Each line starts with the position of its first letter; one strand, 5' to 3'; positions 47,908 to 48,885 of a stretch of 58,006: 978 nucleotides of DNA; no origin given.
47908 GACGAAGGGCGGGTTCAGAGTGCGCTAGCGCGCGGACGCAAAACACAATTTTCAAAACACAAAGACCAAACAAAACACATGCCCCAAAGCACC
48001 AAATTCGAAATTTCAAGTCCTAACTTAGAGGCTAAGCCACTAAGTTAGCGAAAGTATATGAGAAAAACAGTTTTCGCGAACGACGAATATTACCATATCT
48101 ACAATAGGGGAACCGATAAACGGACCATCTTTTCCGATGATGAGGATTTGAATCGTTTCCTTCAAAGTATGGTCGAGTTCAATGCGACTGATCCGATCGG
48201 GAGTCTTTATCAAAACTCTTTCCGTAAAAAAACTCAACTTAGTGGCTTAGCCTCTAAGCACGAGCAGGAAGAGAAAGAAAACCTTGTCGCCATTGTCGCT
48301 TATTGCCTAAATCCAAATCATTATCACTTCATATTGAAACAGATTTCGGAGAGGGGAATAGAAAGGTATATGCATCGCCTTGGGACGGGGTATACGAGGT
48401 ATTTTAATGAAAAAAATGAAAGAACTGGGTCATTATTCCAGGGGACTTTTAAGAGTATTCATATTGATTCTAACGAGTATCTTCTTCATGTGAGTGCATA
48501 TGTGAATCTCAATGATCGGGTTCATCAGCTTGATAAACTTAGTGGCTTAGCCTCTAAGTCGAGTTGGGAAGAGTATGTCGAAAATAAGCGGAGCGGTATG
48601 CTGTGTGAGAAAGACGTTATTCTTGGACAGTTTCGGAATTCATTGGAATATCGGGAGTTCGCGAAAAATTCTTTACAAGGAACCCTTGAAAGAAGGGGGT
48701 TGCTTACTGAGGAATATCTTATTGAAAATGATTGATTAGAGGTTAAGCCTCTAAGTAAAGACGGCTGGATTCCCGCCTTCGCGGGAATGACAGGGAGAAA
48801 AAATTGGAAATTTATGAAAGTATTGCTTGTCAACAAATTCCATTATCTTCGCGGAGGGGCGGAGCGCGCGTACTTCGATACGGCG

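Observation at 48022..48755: RAYT/IS200-like Y1 transposase whose cognate palindrome also sits twice, in frame, inside its own coding sequence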

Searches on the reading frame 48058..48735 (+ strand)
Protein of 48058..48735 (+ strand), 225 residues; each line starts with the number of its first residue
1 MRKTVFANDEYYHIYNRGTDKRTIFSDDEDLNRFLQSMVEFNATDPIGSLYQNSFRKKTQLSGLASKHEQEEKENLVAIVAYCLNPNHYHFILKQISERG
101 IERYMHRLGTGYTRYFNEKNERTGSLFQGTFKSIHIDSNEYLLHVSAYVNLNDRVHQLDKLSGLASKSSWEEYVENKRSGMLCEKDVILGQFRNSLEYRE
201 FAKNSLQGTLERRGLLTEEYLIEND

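Call 6: search_protein_families(library=pfam, proteins=[window:48058-48735:+], max_evalue=0.1)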
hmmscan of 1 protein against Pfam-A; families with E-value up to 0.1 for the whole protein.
window:48058-48735:+ (225 aa): 1 family
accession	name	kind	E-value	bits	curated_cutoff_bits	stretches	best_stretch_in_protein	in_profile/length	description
PF01797.21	Y1_Tnp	-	1.5e-07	32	23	1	65-150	29-119/121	Transposase IS200 like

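Call 7: search_protein_families(library=ncbifam, proteins=[window:48058-48735:+], max_evalue=0.1)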
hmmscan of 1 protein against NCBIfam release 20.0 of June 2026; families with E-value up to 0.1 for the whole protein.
window:48058-48735:+ (225 aa): 1 family
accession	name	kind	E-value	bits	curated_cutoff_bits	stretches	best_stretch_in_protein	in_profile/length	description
NF047646.1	REP_Tyr_transpos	equivalog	2.6e-07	30.6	80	1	53-153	23-131/146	REP-associated tyrosine transposase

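Call 8: find_homologous_proteins(query=window:48058-48732:+, max_evalue=0.001)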
Query window:48058-48732:+ (225 aa): 3787 proteins with E <= 0.001 among 3912 candidates; the best 120 are listed.
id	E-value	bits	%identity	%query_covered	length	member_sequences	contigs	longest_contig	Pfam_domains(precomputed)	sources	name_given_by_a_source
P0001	1.9e-145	500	100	100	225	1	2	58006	PF01797.22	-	-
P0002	4.5e-123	427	82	100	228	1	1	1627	PF01797.22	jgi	jgi:REP element-mobilizing transposase RayT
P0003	5.3e-115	401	78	100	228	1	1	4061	PF01797.22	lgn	-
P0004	1.1e-103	364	72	100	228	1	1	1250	PF01797.22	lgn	-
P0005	3.3e-100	352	71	100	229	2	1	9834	PF01797.22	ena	-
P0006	4.7e-100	352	72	100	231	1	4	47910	PF01797.22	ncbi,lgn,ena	-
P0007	3.1e-92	326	66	100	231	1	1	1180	PF01797.22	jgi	-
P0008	6.4e-92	325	65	100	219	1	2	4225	PF01797.22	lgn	-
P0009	3.0e-91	323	65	99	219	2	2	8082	PF01797.22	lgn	-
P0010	4.8e-91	322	67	99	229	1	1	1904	PF01797.22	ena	-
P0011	1.2e-90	321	66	99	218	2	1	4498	PF01797.22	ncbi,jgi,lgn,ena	ncbi:MAG: transposase [Candidatus Moraniibacteriota bacterium]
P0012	9.4e-90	318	65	99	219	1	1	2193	PF01797.22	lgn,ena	-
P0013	1.6e-89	317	64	99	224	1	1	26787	PF01797.22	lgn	-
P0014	1.8e-89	317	65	99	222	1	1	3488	PF01797.22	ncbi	ncbi:MAG: transposase [Candidatus Moraniibacteriota bacterium]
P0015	2.8e-89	317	66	99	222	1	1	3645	PF01797.22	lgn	-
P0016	2.8e-89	317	65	99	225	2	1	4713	PF01797.22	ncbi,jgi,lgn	jgi:putative transposase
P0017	4.3e-89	316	64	99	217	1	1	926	PF01797.22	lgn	-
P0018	4.6e-89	316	66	99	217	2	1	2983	PF01797.22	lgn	-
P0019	5.7e-89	316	64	99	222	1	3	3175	PF01797.22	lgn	-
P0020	6.0e-89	316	65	99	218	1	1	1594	PF01797.22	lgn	-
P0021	1.8e-88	314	65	99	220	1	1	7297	PF01797.22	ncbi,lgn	ncbi:MAG: transposase [Candidatus Moraniibacteriota bacterium]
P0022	2.5e-88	314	65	99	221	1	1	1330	PF01797.22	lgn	-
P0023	2.9e-88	313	67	99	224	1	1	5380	PF01797.22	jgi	jgi:putative transposase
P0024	3.6e-88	313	65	99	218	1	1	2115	PF01797.22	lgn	-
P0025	4.4e-88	313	64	99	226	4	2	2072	PF01797.22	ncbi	-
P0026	9.0e-88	312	67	99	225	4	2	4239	PF01797.22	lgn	-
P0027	1.1e-87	311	64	99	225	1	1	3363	PF01797.22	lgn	-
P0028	1.3e-87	311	64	99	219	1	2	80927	PF01797.22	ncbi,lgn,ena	-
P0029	1.6e-87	311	64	99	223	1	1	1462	PF01797.22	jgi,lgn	jgi:putative transposase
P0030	1.5e-86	308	66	99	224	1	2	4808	PF01797.22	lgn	-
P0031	2.4e-86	307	64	94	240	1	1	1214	PF01797.22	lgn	-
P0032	6.9e-86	306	64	99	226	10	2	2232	PF01797.22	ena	-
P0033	1.0e-85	305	65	99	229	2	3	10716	PF01797.22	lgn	-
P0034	1.8e-85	304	64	99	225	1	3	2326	PF01797.22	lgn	-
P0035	2.9e-85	304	63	99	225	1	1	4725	PF01797.22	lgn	-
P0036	3.2e-85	303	62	99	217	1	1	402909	PF01797.22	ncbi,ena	-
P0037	4.6e-85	303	64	95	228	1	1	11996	PF01797.22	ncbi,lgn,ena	-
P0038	4.7e-85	303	64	99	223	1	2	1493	PF01797.22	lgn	-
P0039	6.8e-85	302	62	99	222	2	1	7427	PF01797.22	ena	-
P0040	7.5e-85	302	64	99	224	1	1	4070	PF01797.22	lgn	-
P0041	8.5e-85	302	63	99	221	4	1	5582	PF01797.22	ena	-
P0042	2.7e-84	300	64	99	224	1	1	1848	PF01797.22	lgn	-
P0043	3.9e-84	300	61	99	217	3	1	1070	PF01797.22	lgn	-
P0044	4.5e-84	300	63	99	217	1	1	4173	PF01797.22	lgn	-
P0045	5.7e-84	299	62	99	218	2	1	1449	PF01797.22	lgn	-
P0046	7.3e-84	299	63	95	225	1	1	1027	PF01797.22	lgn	-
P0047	1.1e-83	298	65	99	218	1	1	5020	PF01797.22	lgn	-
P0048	1.2e-83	298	64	99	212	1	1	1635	PF01797.22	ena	-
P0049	2.1e-83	297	63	99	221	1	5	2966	PF01797.22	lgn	-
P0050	3.1e-83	297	61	99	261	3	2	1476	PF01797.22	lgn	-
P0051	3.3e-83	297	66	94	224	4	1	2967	PF01797.22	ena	-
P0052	3.5e-83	297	63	94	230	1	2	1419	PF01797.22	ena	-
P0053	4.7e-83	296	63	98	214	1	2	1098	PF01797.22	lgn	-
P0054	8.1e-83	296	62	99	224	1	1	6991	PF01797.22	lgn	-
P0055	8.7e-83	295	61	94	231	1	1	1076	PF01797.22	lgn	-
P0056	1.0e-82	295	61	94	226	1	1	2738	PF01797.22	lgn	-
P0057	1.2e-82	295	59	99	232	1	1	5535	PF01797.22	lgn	-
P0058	1.3e-82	295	61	94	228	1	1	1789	PF01797.22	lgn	-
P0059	1.5e-82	295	64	99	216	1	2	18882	PF01797.22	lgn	-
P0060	2.3e-82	294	61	99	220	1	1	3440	PF01797.22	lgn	-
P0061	2.6e-82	294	61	99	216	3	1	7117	PF01797.22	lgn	-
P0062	4.2e-82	293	63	94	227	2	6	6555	PF01797.22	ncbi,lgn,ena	ncbi:MAG: transposase [Patescibacteria group bacterium]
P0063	4.5e-82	293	64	97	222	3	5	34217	PF01797.22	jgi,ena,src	-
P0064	5.7e-82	293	62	98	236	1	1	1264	PF01797.22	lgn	-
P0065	5.8e-82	293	62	99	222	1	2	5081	PF01797.22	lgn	-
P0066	6.5e-82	293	61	99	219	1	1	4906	PF01797.22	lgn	-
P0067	7.5e-82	292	62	97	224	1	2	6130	PF01797.22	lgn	-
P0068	1.2e-81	292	61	93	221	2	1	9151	PF01797.22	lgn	-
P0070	1.4e-81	292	61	99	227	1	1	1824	PF01797.22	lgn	-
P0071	1.6e-81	291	61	99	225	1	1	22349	PF01797.22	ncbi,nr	ncbi:transposase [Candidatus Kaiserbacteria bacterium]|nr:transposase [Candidatus Kaiserbacteria bac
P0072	1.6e-81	291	63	97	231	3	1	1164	PF01797.22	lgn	-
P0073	2.8e-81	291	63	93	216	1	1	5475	PF01797.22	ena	-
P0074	3.2e-81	290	61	99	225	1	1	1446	PF01797.22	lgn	-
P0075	3.2e-81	290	62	97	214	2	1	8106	PF01797.22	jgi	jgi:REP element-mobilizing transposase RayT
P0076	3.4e-81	290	63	95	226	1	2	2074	PF01797.22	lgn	-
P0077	5.0e-81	290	59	99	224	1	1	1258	PF01797.22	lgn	-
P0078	5.8e-81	289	63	99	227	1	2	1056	PF01797.22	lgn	-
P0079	6.5e-81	289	62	99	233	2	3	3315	PF01797.22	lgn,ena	-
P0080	9.3e-81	289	60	99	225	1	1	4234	PF01797.22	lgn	-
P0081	9.8e-81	289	59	95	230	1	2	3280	PF01797.22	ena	-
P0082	1.3e-80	288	61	99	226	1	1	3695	PF01797.22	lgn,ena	-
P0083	1.5e-80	288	60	99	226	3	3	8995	PF01797.22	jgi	jgi:putative transposase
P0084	1.7e-80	288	60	99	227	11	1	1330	PF01797.22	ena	-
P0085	1.7e-80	288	62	95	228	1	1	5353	PF01797.22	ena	-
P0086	2.7e-80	287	61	96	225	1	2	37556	PF01797.22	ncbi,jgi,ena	-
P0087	3.3e-80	287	62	96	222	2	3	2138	PF01797.22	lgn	-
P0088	4.6e-80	287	60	100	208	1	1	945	PF01797.22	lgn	-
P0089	5.2e-80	286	60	99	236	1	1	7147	PF01797.22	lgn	-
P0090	5.2e-80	286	59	99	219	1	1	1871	PF01797.22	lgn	-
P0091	5.3e-80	286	62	95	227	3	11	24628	PF01797.22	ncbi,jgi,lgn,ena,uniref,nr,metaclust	ncbi:hypothetical protein A3A35_02285 [Candidatus Kaiserbacteria bacterium RIFCSPLOWO2_01_FULL_51_21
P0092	5.9e-80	286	60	95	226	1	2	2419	PF01797.22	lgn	-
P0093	5.9e-80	286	61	95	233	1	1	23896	PF01797.22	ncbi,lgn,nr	ncbi:MAG: transposase [Candidatus Moranbacteria bacterium]|nr:transposase [Candidatus Moranbacteria 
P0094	6.4e-80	286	61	96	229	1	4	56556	PF01797.22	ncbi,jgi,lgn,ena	-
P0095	6.5e-80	286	60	95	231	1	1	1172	PF01797.22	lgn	-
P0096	7.0e-80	286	61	99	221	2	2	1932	PF01797.22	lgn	-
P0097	7.1e-80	286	62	99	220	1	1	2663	PF01797.22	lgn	-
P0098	7.2e-80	286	59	99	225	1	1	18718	PF01797.22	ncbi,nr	ncbi:MAG: transposase [bacterium]|nr:transposase [bacterium]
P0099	7.5e-80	286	62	96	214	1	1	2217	PF01797.22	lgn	-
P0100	7.6e-80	286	59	95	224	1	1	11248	PF01797.22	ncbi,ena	-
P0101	7.7e-80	286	61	97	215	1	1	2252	PF01797.22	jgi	jgi:putative transposase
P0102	8.7e-80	286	61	99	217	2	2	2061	PF01797.22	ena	-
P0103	8.7e-80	286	63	95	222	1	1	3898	PF01797.22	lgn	-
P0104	8.8e-80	286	59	99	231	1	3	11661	PF01797.22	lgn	-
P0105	1.0e-79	285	59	99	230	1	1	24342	PF01797.22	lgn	-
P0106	1.0e-79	285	61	99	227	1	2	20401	PF01797.22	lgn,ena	-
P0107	1.1e-79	285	61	99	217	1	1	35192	PF01797.22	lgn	-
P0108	1.2e-79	285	62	99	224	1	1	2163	PF01797.22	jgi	jgi:putative transposase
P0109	1.2e-79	285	59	99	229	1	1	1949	PF01797.22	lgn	-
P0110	1.4e-79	285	61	99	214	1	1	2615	PF01797.22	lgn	-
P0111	1.4e-79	285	60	99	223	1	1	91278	PF01797.22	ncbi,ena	-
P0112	1.5e-79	285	62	95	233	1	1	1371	PF01797.22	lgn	-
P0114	1.8e-79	285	59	99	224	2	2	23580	PF01797.22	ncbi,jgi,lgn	-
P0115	1.9e-79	285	61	99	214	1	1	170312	PF01797.22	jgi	-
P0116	2.2e-79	284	58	99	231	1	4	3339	PF01797.22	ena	-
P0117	2.3e-79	284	60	99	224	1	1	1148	PF01797.22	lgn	-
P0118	2.5e-79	284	58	99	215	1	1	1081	PF01797.22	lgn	-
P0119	2.8e-79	284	60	95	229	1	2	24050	PF01797.22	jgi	jgi:putative transposase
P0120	2.8e-79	284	61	94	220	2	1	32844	PF01797.22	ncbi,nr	ncbi:MAG: transposase [Candidatus Yonathbacteria bacterium]|nr:transposase [Candidatus Yonathbacteri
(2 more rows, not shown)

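Call 11: find_related_loci(query=A1, collection=genome_contigs, flank=3000)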
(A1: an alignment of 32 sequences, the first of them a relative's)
Query A1 (225 aa) in genome_contigs; peptide patterns used: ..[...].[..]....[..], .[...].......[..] (x = any residue, [..] = any of these).
598 stretches matched a pattern (row limit reached: there are more); 571 encode a relative of the query (tblastn E <= 1e-3); the best 80 are kept; 80 distinct loci.
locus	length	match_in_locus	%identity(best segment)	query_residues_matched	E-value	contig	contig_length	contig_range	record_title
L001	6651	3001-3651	62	1-223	2e-91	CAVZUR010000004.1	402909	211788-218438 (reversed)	MAG: Candidatus Moranbacteria bacterium isolate MFD04651.bin.1.47 genome assembly, contig: contig_2997, whole genome sho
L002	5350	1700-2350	61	1-224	6e-89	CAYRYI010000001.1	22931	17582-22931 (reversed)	MAG TPA_asm: uncultured Candidatus Saccharibacteria bacterium isolate SRP050083_co2_344 genome assembly, contig: NODE_14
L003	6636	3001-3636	65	2-213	3e-87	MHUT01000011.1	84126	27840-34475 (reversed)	MAG: Candidatus Yonathbacteria bacterium RIFCSPHIGHO2_02_FULL_44_14 rifcsphigho2_02_scaffold_216, whole genome shotgun s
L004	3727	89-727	61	2-213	1e-86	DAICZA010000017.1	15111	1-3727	MAG TPA_asm: bacterium isolate clean1989 NODE_17_length_15111_cov_4.001330, whole genome shotgun sequence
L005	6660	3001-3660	60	2-223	5e-86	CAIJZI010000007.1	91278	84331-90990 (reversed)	uncultured bacterium isolate AlinenLipids_bin-0397 genome assembly, contig: bin-0397:7/9, whole genome shotgun sequence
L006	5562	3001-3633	59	1-213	4e-86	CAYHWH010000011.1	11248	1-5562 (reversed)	MAG TPA_asm: uncultured Candidatus Saccharibacteria bacterium isolate ERP119705_co16_95 genome assembly, contig: NODE_46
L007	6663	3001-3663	61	1-213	8e-86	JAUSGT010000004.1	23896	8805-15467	MAG: Candidatus Moraniibacteriota bacterium isolate E14_metabat.bin.14 E14_k141_1072843, whole genome shotgun sequence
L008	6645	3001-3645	58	1-220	2e-84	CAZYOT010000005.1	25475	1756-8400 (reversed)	MAG TPA_asm: uncultured Bdellovibrionales bacterium isolate SRP278252_co2_135 genome assembly, contig: NODE_3847_length_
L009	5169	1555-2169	60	1-215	5e-83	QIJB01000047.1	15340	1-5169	MAG: Candidatus Campbellbacteria bacterium isolate SZUA-82 Ga0063293_10012303, whole genome shotgun sequence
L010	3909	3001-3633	60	1-223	6e-83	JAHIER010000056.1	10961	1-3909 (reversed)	MAG: Patescibacteria group bacterium isolate KR11_0.1_MetaG.mb.31 KR11_0.1_MetaG.mb.31_k141_948061, whole genome shotgun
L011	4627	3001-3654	56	1-223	5e-83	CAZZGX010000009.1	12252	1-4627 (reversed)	MAG TPA_asm: uncultured Candidatus Saccharibacteria bacterium isolate binchicken_co203_608 genome assembly, contig: k141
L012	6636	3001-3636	60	1-215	2e-82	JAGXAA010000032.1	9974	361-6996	MAG: Patescibacteria group bacterium isolate REEB66 contig-150_9133, whole genome shotgun sequence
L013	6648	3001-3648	57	1-225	2e-82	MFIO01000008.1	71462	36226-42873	MAG: Candidatus Giovannonibacteria bacterium RIFCSPLOWO2_12_FULL_43_11c rifcsplowo2_12_scaffold_1755, whole genome shotg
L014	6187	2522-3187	57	1-222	2e-81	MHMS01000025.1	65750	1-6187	MAG: Candidatus Niyogibacteria bacterium RIFCSPLOWO2_12_FULL_41_13 rifcsplowo2_12_scaffold_875, whole genome shotgun seq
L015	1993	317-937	60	1-215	2e-84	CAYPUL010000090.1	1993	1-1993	MAG TPA_asm: Candidatus Woesearchaeota archaeon isolate SRP178908_co2_46 genome assembly, contig: NODE_61417_length_1993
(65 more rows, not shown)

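Call 16: find_encoding_contigs(protein=P0006, flank=4000, max_places=4)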
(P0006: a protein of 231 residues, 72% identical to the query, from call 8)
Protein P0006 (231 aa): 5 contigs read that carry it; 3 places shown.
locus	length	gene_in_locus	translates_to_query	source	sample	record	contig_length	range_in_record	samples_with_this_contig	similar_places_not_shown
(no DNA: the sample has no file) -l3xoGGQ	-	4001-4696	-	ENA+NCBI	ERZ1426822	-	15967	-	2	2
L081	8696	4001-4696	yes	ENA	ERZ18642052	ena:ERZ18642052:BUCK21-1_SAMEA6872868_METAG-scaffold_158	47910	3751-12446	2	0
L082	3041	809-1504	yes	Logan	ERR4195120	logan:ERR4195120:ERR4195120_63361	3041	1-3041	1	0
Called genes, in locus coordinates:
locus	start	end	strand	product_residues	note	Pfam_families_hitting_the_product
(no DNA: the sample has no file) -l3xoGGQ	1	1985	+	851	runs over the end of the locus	-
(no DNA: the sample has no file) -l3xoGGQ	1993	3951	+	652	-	-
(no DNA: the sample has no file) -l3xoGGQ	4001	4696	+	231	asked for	PF01797:Y1_Tnp (weak)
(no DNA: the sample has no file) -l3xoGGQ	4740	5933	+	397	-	-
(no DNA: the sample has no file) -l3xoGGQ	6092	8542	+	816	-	PF13491:FtsK_4TM, PF17854:FtsK_alpha, PF01580:FtsK_SpoIIIE, PF09397:FtsK_gamma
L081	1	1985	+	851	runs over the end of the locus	-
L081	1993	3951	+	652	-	-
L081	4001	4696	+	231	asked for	PF01797:Y1_Tnp (weak)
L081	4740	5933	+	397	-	-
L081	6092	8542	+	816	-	PF13491:FtsK_4TM, PF17854:FtsK_alpha, PF01580:FtsK_SpoIIIE, PF09397:FtsK_gamma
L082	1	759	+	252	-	?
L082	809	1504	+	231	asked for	PF01797:Y1_Tnp (weak)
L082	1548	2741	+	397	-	-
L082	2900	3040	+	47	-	?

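Call 17: find_encoding_contigs(protein=P0003, flank=4000, max_places=3)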
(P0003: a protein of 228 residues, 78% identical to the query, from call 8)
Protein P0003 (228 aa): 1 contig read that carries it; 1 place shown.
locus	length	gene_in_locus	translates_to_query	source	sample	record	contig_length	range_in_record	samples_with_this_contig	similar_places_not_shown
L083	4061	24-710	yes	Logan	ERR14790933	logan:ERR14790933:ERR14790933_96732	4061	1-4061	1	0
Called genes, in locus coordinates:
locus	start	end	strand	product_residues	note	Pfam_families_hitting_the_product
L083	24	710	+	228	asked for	PF01797:Y1_Tnp (weak)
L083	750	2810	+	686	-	PF13439:Glyco_transf_4, PF13579:Glyco_trans_4_4, PF00534:Glycos_transf_1, PF13692:Glyco_trans_1_4, PF13489:Methyltransf_23, PF08241:Methyltransf_11, PF08242:Methyltransf_12 (weak), PF13649:Methyltransf_25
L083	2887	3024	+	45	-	-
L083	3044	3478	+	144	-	-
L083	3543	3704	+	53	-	-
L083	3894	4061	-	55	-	?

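Call 18: find_encoding_contigs(protein=P0001, flank=4000, max_places=4)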
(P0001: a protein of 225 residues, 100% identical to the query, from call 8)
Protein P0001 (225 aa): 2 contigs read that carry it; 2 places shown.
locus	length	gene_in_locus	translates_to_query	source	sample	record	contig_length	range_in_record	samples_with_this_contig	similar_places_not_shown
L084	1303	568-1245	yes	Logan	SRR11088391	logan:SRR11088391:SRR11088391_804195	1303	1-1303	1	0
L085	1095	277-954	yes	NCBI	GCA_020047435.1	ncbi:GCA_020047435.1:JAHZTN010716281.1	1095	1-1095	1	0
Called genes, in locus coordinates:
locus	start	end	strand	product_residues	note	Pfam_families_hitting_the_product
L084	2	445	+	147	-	?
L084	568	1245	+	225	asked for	PF01797:Y1_Tnp (weak)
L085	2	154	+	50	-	?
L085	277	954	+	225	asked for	PF01797:Y1_Tnp (weak)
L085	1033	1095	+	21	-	?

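Call 32: search_solved_structures(query=A2, max_evalue=1, show_alignments=2)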
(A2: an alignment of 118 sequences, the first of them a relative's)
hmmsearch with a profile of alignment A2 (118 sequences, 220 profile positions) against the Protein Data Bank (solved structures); distinct sequences matched with E-value up to 1: 0.

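Call 36: predict_structure(alignment_id=A2)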
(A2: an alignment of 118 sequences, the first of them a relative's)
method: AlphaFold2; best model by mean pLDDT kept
length: 225 residues; sequences in the alignment: 118
mean_pLDDT: 76.3   pTM: 0.77
mean pLDDT of the five models: 76.3, 75.6, 74.5, 65.4, 63.7
residues with pLDDT >= 90: 77; 70-90: 77; 50-70: 32; < 50: 39
segments of 3 or more residues with pLDDT < 50: 50-52, 54-71, 158-162, 215-221, 223-225
pLDDT, mean of each block of 10 residues (from residue 1): 75 79 79 89 71 46 34 81 87 94 90 85 73 93 93 64 71 72 89 93 84 52 43
secondary structure, 60 per line:
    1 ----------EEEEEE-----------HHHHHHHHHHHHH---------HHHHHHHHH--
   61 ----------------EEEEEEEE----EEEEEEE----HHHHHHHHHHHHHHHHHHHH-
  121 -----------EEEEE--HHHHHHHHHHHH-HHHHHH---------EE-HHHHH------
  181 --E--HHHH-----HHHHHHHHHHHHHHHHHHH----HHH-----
elements in order: E11-16 H28-40 H50-58 E77-84 E89-95 H100-119 E132-136 H139-150 H152-157 H170-174 H186-189 H195-213
